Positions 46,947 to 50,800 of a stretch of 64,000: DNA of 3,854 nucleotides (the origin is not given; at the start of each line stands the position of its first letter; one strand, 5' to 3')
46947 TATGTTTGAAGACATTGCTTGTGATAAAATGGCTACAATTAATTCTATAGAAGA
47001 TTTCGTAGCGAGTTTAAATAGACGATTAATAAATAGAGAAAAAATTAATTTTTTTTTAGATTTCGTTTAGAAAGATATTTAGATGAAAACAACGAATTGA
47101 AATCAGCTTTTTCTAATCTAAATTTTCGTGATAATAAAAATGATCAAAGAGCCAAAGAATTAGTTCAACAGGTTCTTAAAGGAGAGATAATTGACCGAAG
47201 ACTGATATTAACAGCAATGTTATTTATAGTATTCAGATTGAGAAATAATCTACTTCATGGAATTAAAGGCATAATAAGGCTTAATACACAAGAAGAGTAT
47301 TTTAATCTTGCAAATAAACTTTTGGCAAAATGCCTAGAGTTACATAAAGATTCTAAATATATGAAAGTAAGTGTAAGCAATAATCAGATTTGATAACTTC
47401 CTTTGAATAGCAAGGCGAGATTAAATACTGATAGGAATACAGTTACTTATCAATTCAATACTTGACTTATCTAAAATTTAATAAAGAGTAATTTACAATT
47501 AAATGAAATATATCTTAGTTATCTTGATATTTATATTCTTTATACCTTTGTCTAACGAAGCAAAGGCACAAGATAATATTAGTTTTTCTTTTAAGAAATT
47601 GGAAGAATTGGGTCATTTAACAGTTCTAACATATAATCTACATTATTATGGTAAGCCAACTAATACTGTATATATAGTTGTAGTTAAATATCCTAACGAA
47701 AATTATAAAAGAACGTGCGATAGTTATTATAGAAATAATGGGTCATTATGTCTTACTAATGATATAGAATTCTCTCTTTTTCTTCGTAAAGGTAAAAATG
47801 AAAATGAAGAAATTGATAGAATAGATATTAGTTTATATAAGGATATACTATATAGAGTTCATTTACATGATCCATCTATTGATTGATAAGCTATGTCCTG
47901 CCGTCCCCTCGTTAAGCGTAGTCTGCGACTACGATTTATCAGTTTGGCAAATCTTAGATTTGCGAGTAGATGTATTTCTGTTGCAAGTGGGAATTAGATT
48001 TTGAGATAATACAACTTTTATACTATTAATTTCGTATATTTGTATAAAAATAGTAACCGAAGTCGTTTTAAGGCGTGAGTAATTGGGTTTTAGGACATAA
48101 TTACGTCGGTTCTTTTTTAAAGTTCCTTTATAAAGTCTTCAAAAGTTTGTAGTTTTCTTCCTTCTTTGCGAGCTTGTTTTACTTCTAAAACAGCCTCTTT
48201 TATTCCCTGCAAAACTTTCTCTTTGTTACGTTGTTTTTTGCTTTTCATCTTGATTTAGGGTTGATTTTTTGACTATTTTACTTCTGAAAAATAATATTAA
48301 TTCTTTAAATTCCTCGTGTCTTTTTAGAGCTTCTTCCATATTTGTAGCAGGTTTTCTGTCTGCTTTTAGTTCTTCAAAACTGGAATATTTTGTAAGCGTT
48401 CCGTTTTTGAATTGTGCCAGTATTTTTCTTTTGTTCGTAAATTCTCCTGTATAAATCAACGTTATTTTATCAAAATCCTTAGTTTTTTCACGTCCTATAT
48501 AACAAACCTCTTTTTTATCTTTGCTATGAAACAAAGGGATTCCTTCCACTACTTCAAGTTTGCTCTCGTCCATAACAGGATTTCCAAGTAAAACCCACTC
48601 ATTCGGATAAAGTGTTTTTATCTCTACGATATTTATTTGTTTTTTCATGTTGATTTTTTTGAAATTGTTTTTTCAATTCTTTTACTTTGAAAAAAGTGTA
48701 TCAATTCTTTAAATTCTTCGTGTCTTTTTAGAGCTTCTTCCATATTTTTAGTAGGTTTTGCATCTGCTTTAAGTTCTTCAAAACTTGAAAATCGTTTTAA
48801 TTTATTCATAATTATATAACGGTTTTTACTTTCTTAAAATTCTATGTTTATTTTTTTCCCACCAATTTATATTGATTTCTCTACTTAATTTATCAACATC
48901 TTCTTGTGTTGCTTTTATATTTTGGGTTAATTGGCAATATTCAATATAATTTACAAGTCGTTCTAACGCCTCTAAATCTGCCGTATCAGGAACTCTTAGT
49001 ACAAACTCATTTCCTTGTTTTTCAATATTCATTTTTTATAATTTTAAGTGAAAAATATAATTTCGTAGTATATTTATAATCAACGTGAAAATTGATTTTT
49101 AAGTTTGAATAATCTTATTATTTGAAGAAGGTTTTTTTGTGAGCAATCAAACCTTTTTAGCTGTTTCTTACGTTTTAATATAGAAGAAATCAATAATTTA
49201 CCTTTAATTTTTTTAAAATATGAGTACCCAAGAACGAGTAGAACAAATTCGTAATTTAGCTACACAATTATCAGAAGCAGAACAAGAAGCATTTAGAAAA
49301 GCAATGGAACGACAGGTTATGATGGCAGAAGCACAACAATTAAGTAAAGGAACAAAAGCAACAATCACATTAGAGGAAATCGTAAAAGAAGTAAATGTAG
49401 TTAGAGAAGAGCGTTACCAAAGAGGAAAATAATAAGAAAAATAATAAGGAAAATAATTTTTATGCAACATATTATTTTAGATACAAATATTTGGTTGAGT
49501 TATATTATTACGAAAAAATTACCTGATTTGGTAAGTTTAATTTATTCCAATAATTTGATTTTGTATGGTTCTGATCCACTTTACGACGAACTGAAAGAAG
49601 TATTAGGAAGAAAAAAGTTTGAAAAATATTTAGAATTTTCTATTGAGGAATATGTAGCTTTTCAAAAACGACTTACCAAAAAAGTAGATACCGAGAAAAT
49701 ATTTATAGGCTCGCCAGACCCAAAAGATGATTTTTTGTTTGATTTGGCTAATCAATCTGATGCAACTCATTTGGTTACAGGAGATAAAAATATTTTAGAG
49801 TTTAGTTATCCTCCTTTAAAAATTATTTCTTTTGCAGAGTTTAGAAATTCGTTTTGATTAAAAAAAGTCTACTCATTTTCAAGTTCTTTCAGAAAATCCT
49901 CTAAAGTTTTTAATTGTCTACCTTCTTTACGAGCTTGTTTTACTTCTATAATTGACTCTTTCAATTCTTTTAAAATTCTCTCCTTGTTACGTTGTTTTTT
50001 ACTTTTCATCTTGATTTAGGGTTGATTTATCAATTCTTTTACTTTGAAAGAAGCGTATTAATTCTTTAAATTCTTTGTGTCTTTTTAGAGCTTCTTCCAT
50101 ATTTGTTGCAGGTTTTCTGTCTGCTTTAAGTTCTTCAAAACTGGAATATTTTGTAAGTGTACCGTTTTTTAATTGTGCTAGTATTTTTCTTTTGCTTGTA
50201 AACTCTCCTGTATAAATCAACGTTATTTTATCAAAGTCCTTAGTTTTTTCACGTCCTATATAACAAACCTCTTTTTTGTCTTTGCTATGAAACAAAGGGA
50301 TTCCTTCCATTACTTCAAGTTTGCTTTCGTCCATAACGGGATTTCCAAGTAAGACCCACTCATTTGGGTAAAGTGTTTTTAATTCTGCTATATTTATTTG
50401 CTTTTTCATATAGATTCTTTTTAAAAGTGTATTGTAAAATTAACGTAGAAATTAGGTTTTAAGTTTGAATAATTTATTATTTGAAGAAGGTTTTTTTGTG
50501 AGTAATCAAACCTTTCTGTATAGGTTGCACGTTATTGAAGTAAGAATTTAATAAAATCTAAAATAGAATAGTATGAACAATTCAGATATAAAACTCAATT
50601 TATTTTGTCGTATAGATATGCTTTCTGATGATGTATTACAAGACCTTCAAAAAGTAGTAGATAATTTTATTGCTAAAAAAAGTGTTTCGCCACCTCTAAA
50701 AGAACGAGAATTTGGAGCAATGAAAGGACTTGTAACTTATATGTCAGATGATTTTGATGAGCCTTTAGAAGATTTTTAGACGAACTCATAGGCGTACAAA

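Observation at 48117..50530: Duplicated, translationally overlapping two-gene module of unknown family flanking a PIN/antitoxin pair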

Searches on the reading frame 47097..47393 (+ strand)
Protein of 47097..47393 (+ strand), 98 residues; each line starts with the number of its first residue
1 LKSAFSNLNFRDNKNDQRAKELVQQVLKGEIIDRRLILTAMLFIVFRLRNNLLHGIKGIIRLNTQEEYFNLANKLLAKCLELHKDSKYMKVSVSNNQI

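Call 31: search_protein_families(library=pfam, max_evalue=0.1, proteins=[window:47097-47393:+])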
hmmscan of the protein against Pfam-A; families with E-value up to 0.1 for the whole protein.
window:47097-47393:+ (98 aa): 0 families

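Call 58: search_protein_families(library=ncbifam, max_evalue=0.1, proteins=[window:47097-47393:+])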
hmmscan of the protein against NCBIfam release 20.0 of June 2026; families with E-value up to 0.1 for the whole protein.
window:47097-47393:+ (98 aa): 1 family
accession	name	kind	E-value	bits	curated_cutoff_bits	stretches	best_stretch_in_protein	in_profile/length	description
TIGR02214.1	spoVD_pbp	equivalog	0.017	13.5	688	1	9-96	30-111/636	stage V sporulation protein D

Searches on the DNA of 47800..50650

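Call 94: search_rna_families(source=window, start=47800, end=50650, threshold=evalue, max_evalue=1)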
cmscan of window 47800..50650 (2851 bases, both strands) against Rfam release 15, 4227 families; matches with E-value up to 1: 0.
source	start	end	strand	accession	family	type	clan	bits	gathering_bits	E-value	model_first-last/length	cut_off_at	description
